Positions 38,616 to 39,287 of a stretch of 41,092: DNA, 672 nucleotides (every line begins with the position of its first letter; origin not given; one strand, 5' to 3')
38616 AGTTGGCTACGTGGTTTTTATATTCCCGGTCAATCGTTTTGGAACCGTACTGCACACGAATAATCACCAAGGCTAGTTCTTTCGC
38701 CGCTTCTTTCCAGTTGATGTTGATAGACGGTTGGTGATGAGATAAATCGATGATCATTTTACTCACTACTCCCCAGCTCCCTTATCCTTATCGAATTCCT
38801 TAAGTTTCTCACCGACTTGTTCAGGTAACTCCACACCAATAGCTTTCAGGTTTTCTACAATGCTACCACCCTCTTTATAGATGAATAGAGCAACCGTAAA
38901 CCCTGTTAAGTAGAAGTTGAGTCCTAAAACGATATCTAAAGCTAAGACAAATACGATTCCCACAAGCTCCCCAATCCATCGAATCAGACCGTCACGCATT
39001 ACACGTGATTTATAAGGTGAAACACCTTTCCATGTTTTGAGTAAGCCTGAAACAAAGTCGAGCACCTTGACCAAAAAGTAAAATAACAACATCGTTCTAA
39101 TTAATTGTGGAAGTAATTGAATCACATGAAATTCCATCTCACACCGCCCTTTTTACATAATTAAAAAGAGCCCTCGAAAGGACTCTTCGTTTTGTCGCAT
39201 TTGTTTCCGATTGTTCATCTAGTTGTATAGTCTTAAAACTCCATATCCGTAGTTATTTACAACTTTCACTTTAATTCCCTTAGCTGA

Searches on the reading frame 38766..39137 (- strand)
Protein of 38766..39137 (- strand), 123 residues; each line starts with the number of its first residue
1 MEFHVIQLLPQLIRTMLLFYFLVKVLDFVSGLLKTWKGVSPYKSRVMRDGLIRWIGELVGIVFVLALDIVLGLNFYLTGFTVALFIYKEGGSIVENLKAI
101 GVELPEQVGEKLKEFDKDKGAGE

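Call 24: search_protein_families(library=phrogs, proteins=[window:38766-39137:-], max_evalue=0.001)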
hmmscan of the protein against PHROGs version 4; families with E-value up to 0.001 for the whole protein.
window:38766-39137:- (123 aa): 2 families
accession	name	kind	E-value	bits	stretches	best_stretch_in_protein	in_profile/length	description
phrog_199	-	lysis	3.3e-12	46.9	1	12-119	25-131/545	holin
phrog_16802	-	unknown function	1e-07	32.6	1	80-119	22-61/74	-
